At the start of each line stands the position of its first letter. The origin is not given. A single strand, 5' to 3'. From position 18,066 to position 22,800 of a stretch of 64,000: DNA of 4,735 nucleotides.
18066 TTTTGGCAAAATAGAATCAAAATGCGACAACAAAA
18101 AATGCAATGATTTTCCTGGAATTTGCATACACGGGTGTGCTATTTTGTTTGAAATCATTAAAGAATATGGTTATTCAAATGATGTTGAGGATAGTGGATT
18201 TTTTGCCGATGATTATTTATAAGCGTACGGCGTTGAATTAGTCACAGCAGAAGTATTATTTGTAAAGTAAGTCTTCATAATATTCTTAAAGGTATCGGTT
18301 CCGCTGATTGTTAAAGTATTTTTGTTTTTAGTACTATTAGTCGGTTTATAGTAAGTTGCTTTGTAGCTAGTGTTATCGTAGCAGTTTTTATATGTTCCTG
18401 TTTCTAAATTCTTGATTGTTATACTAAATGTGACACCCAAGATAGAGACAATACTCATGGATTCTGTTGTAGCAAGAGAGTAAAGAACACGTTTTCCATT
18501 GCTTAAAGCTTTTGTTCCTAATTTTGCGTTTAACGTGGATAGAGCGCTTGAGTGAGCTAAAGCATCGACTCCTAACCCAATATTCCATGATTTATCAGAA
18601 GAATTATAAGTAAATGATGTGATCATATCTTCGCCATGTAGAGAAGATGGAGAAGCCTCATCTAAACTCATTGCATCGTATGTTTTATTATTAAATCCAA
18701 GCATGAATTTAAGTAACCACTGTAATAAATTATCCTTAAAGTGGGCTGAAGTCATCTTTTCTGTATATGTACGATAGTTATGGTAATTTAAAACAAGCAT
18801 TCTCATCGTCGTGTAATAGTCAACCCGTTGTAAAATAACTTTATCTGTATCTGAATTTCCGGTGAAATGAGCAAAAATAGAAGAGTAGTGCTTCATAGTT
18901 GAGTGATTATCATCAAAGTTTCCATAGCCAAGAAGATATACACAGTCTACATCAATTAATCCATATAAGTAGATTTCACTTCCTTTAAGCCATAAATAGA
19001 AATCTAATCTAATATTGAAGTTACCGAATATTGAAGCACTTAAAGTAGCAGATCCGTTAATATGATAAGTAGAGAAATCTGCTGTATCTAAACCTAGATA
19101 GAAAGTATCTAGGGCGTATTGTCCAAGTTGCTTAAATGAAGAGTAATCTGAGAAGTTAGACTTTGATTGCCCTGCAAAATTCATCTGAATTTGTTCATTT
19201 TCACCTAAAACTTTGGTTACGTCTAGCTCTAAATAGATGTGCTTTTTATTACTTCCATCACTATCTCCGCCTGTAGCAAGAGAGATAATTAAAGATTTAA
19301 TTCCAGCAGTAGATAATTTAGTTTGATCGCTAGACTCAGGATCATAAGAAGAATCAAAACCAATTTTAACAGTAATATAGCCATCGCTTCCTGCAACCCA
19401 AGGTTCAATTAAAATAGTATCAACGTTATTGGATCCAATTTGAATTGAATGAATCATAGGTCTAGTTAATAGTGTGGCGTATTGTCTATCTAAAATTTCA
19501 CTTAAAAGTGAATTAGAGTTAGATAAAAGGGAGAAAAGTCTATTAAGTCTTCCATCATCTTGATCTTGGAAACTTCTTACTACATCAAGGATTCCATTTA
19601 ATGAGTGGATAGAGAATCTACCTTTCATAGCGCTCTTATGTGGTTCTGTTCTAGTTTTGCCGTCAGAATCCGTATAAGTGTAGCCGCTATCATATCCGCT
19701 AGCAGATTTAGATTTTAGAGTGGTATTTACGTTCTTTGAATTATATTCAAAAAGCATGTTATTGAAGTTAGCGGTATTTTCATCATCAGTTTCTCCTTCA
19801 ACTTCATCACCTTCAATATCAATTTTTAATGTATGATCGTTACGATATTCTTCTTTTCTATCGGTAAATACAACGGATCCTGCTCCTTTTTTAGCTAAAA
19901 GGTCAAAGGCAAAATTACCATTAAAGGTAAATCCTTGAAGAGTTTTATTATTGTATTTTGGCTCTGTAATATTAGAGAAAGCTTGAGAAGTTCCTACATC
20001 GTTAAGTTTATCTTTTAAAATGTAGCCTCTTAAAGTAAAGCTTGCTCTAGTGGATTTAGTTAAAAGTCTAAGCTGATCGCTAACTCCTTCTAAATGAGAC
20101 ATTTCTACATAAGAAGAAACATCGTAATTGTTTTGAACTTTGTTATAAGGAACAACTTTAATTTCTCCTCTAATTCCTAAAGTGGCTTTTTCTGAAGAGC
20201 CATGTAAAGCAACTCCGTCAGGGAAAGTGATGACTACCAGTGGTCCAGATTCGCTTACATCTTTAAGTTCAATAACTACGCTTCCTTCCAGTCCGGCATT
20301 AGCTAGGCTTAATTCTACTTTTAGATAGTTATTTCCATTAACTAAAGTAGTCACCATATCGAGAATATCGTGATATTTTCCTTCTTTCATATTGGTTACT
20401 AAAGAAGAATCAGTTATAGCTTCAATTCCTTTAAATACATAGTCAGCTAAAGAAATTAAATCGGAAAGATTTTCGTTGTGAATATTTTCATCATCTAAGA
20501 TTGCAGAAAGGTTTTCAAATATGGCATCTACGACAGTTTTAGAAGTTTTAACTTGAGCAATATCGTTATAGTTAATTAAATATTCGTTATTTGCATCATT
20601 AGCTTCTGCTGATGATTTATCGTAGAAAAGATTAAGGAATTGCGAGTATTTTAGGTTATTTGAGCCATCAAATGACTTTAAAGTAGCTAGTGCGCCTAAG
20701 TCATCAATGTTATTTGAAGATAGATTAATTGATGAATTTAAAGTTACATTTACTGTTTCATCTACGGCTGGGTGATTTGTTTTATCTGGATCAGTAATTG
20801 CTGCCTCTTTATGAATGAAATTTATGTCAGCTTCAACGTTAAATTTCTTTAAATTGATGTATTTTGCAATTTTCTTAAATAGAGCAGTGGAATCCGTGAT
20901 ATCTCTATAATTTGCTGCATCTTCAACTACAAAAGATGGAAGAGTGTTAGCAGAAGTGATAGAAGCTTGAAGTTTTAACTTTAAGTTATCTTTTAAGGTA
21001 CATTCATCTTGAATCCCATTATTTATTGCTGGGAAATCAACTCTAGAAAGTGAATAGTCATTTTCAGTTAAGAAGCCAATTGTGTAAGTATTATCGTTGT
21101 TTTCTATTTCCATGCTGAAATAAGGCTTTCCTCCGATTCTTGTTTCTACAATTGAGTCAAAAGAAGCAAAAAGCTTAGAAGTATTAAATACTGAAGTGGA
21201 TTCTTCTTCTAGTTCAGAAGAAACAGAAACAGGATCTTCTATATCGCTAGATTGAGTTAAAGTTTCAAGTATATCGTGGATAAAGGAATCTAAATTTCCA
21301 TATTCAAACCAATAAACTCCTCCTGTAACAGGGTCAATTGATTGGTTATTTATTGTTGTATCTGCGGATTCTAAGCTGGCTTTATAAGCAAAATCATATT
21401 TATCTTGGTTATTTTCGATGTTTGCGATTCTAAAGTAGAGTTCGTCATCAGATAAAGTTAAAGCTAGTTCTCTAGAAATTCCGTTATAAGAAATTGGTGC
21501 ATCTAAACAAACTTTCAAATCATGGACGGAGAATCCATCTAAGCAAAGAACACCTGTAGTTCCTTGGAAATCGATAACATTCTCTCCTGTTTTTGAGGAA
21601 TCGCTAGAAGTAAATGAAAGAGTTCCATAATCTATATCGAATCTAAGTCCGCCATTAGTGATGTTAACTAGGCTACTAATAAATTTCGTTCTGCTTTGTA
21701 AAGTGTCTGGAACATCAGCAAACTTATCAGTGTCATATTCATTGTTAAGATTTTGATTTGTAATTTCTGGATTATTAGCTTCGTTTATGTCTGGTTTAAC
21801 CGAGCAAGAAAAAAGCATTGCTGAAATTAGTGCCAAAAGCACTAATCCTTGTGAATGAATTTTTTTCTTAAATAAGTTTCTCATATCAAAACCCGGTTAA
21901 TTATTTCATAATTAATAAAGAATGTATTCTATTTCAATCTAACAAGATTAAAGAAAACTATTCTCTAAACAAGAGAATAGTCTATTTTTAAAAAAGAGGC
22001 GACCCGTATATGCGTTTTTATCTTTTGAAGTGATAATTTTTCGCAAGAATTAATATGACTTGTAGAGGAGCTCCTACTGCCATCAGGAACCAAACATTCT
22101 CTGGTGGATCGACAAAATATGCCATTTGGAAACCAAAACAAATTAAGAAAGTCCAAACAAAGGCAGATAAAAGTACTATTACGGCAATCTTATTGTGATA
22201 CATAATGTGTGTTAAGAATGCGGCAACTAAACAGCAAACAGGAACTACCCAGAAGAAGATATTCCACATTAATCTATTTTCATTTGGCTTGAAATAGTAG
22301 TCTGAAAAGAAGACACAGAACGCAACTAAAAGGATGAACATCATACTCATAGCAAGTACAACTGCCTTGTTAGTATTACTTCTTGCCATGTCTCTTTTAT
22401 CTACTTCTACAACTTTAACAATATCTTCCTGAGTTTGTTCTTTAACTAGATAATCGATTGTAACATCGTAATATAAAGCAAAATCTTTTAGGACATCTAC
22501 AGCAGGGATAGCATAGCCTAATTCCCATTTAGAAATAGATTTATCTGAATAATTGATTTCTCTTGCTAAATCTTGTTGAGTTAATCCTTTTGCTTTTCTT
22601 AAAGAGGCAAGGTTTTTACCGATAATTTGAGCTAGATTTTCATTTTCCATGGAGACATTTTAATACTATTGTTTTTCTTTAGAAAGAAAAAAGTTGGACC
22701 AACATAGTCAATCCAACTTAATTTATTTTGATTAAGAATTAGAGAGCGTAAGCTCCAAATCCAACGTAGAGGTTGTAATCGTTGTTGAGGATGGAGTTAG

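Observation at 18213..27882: Island of two ancient paralogous >1200-aa extracytoplasmic proteins, a signal-anchored partner and an embedded membrane-bound XRE regulator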

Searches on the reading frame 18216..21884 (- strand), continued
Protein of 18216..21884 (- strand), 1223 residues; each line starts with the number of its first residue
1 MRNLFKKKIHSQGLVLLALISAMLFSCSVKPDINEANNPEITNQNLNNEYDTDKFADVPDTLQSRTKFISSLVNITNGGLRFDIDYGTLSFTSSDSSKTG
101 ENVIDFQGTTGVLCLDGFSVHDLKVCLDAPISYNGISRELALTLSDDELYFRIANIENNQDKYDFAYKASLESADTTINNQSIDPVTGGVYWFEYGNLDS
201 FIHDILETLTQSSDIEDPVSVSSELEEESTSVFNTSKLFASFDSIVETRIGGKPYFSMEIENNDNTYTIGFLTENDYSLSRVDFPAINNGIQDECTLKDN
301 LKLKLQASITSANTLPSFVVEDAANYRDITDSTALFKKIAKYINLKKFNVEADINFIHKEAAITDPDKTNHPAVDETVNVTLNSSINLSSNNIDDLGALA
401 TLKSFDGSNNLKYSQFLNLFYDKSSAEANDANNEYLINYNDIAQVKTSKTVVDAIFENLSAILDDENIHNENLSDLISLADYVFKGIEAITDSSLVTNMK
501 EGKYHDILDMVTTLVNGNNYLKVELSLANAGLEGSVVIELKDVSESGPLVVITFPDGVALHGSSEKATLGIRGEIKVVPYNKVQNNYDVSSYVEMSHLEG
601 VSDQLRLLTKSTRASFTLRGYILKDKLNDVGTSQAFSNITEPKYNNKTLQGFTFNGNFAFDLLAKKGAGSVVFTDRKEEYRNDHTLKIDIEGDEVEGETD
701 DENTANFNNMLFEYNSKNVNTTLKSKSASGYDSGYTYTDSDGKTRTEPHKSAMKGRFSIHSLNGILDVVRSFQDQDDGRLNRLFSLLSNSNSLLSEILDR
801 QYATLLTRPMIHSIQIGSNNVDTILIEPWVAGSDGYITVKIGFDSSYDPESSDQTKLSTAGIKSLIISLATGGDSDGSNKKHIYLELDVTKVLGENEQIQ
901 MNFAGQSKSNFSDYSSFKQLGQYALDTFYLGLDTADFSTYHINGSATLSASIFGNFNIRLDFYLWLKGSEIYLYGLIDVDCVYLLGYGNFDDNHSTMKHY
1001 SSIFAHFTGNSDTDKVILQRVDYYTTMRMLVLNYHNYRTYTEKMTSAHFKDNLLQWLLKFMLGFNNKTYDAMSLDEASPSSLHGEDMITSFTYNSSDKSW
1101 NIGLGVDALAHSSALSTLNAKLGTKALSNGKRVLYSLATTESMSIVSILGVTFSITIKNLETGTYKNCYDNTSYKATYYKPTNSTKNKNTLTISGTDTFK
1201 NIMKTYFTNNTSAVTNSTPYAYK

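Call 86: fold_search(model_id=the predicted structure, library=viral)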
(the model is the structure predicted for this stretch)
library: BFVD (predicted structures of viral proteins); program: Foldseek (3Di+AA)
matches with E <= 10: 726; with E <= 0.001: 3
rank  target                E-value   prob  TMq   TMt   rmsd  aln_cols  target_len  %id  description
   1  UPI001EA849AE         9.4e-06  0.28  0.06  0.06  39.0      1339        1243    8  (no name look-up for this kind of identifier)
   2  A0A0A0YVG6            2.5e-04  0.13  0.06  0.07  37.6      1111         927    9  Uncharacterized protein [Erwinia phage phiEa2809]
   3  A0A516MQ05            6.1e-04  0.06  0.04  0.05  37.4      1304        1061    9  (no name in the UniProt tables at hand)
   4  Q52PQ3                1.7e-03  0.30  0.07  0.07  31.6       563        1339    9  Possible phage tail protein [Xanthomonas phage Xp15]
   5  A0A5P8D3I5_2          5.1e-03  0.11  0.06  0.07  33.6      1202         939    6  (no name in the UniProt tables at hand)
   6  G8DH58                7.2e-03  0.12  0.06  0.07  40.8       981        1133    8  (no name in the UniProt tables at hand)
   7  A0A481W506            1.1e-02  0.08  0.04  0.09  27.7       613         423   10  Uncharacterized protein [Pseudomonas phage Psa21]
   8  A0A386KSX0            1.7e-02  0.10  0.06  0.07  27.8       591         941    7  Host specificity protein J [Caulobacter phage Kronos]
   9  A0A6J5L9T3            1.7e-02  0.05  0.05  0.08  39.6       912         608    5  Autotransporter beta-domain containing protein [uncultured Caudovirales phage]
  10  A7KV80                2.0e-02  0.16  0.05  0.12  20.6       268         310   11  (no name in the UniProt tables at hand)
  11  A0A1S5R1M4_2          2.3e-02  0.04  0.06  0.07  36.0      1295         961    6  Putative tail fiber protein [Pseudomonas phage phiPMW]
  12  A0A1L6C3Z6            2.7e-02  0.09  0.05  0.12  25.2       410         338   12  (no name in the UniProt tables at hand)
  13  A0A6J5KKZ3            2.7e-02  0.06  0.05  0.05  30.5       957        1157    8  Uncharacterized protein [uncultured Caudovirales phage]
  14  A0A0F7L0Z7            3.0e-02  0.54  0.07  0.27  17.3       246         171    6  Uncharacterized protein [uncultured marine virus]
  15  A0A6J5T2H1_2          3.0e-02  0.03  0.06  0.06  39.1      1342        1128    8  Uncharacterized protein [uncultured Caudovirales phage]
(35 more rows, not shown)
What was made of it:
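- Tried and rejected: Nothing useful (call 86).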

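Call 96: search_protein_families(library=pfam, alignment_id=A14, max_evalue=1)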
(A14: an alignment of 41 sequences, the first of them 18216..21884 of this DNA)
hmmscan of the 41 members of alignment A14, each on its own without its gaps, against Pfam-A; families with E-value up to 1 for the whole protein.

A. member 1, window:18216-21884:- (1223 aa): 0 families

B. families by the number of members that match (of 41 scanned): 21 families
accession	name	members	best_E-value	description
PF00392.27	GntR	1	1.9e-06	Bacterial regulatory proteins, gntR family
PF19967.4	VMAP-M5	1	0.00085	vWA-MoxR associated protein middle region (VMAP-M) 5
PF03573.19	OprD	1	0.0037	outer membrane porin, OprD family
PF07160.18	SKA1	1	0.027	Spindle and kinetochore-associated protein 1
PF22349.1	Fervidolysin_SD2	1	0.04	Fervidolysin, second beta-sandwich domain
PF08943.16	CsiD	1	0.041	CsiD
PF04449.17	Fimbrial_CS1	1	0.047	CS1 type fimbrial major subunit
PF18344.7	CBM32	1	0.053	Carbohydrate binding module family 32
PF10628.14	CotE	1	0.067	Outer spore coat protein E (CotE)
PF07984.18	NTP_transf_7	1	0.07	Nucleotidyltransferase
PF20781.2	TssR_C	1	0.07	TssR C-terminal domain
PF01311.25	Bac_export_1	1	0.078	Bacterial export proteins, family 1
PF18202.7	TQ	1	0.086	T-Q ester bond containing domain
PF22740.1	PapZ_C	1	0.099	RapZ C-terminal domain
PF23979.1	DUF7304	1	0.14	Domain of unknown function (DUF7304)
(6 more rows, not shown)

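Call 110: search_protein_families(library=padloc, proteins=[window:18216-21884:-], max_evalue=0.01)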
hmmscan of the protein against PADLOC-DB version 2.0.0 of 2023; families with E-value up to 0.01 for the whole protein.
window:18216-21884:- (1223 aa): 0 families

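Call 111: search_protein_families(library=phrogs, proteins=[window:18216-21884:-], max_evalue=0.01)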
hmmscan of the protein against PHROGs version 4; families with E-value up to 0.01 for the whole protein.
window:18216-21884:- (1223 aa): 0 families

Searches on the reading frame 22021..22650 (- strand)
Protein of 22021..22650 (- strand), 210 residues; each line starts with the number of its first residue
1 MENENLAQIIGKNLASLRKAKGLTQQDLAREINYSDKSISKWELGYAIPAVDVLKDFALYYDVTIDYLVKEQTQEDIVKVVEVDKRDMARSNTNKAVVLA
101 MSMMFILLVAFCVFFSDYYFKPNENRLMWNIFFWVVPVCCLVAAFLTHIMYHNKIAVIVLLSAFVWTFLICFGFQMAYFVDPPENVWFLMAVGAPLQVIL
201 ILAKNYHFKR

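Call 4: search_protein_families(library=pfam, proteins=[window:22021-22650:-], max_evalue=1)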
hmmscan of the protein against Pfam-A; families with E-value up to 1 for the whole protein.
window:22021-22650:- (210 aa): 10 families
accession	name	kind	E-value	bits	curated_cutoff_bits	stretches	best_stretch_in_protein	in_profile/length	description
PF01381.28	HTH_3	-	3e-14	53.2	23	1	14-68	1-55/55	Helix-turn-helix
PF12844.13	HTH_19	-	1.2e-10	41.6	30.2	1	11-70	1-60/64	Helix-turn-helix domain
PF13560.12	HTH_31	-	2.4e-08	34.6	27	1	11-64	3-57/64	Helix-turn-helix domain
PF13443.12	HTH_26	-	0.0012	19.5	22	1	13-66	1-55/63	Cro/C1-type HTH DNA-binding domain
PF08324.17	PUL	-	0.0012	18.6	25.5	1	13-99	41-133/277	PUL domain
PF07695.17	7TMR-DISM_7TM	-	0.019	15.3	29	1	101-201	68-168/205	7TM diverse intracellular signalling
PF17555.7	TssN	-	0.044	13.6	30.3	1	97-178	61-143/274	Type VI secretion system, TssN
PF13412.12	HTH_24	-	0.12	12.4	21.9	1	14-39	9-34/48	Winged helix-turn-helix DNA-binding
PF07022.19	Phage_CI_repr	-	0.14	13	22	1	16-70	5-59/65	Bacteriophage CI repressor helix-turn-helix domain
PF04182.18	B-block_TFIIIC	-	0.22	12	22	0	18-38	14-34/73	B-block binding subunit of TFIIIC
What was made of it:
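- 22018..22650 (-): XRE-family HTH regulator with four TM helices, 210 aa. HTH_3 E=3e-14, above its cut-off (call 4).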

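Call 5: search_protein_families(library=ncbifam, proteins=[window:22021-22650:-], max_evalue=1)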
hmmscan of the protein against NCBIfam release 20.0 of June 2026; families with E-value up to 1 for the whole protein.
window:22021-22650:- (210 aa): 19 families
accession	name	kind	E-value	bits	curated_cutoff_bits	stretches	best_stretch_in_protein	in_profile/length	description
NF041951.1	phage_RstR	subfamily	6.1e-15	55.4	80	1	10-84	3-77/108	RstR family transcriptional repressor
NF052239.1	antitox_spr1629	equivalog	7.1e-11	41.8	335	1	10-106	3-101/377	spr1629 family repressor/antitoxin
NF047948.1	male_kill_WMK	equivalog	1.4e-06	28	300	1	7-77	160-229/300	WO male-killing family protein Wmk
TIGR03070.1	couple_hipB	subfamily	2.6e-06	27.3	71.65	1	9-46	2-39/58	type II toxin-antitoxin system Y4mF family antitoxin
NF007408.0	PRK09943.1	equivalog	3.3e-06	26.8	211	1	1-86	1-83/185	HTH-type transcriptional regulator PuuR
NF006015.0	PRK08154.1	subfamily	8.1e-06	25.2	204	1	3-92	24-116/314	anaerobic benzoate catabolism transcriptional regulator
TIGR03830.1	CxxCG_CxxCG_HTH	subfamily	1.3e-05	24.9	61.8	1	7-51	63-107/127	type II TA system antitoxin MqsA family protein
NF041575.1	antitoxPezA_Strep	equivalog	1.4e-05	25.2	290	1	9-64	1-56/158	type II toxin-antitoxin system antitoxin PezA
NF007257.0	PRK09706.1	subfamily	0.00011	22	101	1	8-54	4-50/135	transcriptional repressor DicA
TIGR00270.2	TIGR00270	equivalog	0.00079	19.3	110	1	16-71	82-137/159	multiprotein bridging factor aMBF1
NF010465.0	PRK13890.1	equivalog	0.0034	17.5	96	1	8-84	4-79/121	conjugal transfer protein TrbA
NF003162.0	PRK04140.1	equivalog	0.0044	16.1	263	1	8-65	125-182/317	transcriptional regulator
NF047542.1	telomere_Tap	equivalog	0.0045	15.8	600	1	15-58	23-66/695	telomere-associated protein Tap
NF058600.1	TransRegSco1979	equivalog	0.0096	15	350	1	9-64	8-63/280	Sco1979 family transcriptional regulator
NF046032.1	TransRegSlrRBacil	equivalog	0.035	14.2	250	1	9-71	1-64/149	HTH-type transcriptional regulator SlrR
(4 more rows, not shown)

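Call 110: search_protein_families(library=padloc, proteins=[window:22021-22650:-], max_evalue=0.01)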
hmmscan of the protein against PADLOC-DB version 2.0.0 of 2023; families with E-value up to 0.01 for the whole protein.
window:22021-22650:- (210 aa): 19 families
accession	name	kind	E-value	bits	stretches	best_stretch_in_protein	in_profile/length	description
PDLC03954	RmrA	-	6.4e-12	43.1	1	2-76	3-77/380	-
PDLC03945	RmrA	-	2.3e-11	41.5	1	10-96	3-91/394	-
PDLC03951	RmrA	-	1e-10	39.2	1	11-76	10-75/400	-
PDLC03947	RmrA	-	1.5e-10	38.5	1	5-97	7-99/383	-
PDLC02926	HTH_VI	-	1.3e-09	36.2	1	10-76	2-68/92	-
PDLC04142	capH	-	3.2e-09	35.8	1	5-87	2-74/103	capH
PDLC03952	RmrA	-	2.3e-08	31.3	1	4-75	17-88/395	-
PDLC03949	RmrA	-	1.3e-06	25.5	1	14-92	7-83/363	-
PDLC03948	RmrA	-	1.8e-06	25.1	1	7-73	6-72/397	-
PDLC03956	RmrA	-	4.1e-06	24.1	1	9-76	8-76/399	-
PDLC03943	RmrA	-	4.6e-06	23.9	1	10-109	3-101/370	-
PDLC03944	RmrA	-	6.5e-06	23.4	1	8-75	5-72/384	-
PDLC04133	mad1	-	1.1e-05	23.7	1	21-74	4-56/60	mads_1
PDLC03955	RmrA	-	1.7e-05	22.3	1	12-73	23-84/371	-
PDLC04775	PDC-M69A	-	1.9e-05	23.2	1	8-77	6-75/113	-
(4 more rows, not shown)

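Call 111: search_protein_families(library=phrogs, proteins=[window:22021-22650:-], max_evalue=0.01)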
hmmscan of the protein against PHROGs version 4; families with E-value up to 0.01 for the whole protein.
window:22021-22650:- (210 aa): 24 families
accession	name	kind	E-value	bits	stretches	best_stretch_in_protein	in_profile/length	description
phrog_8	-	transcription regulation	2e-18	67.9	1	1-80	68-147/346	transcriptional regulator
phrog_2967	-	transcription regulation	1.5e-13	51.8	1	1-83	2-86/225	transcriptional regulator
phrog_4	-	transcription regulation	7.1e-12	46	1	6-80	133-203/400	transcriptional repressor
phrog_2439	-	transcription regulation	3.1e-11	43.8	1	6-87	4-82/367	transcriptional regulator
phrog_3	-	transcription regulation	3.7e-11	44.4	1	6-79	85-156/430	transcriptional repressor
phrog_5823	-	transcription regulation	4.3e-08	33.7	1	8-74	5-72/404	transcriptional regulator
phrog_4836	-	transcription regulation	4.4e-08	33.9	1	5-80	71-146/194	CII-like regulator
phrog_7396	-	unknown function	6.6e-07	30.2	1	2-68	8-77/227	-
phrog_2328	-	transcription regulation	1.2e-06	29.4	1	10-75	16-81/128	transcriptional repressor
phrog_2104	-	unknown function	1.8e-06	29.1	1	12-55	42-85/103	-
phrog_1373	-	transcription regulation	3.8e-06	28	1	9-79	63-133/166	transcriptional regulator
phrog_1124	-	transcription regulation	7.5e-06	26.6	1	7-81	6-80/177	transcriptional regulator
phrog_1994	-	DNA, RNA and nucleotide metabolism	2.8e-05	25.1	1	13-80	3-70/170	DNA binding protein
phrog_7950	-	transcription regulation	0.00019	22.5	1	12-43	10-41/68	transcriptional repressor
phrog_18248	-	transcription regulation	0.00041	20.6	1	12-86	5-77/264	transcriptional regulator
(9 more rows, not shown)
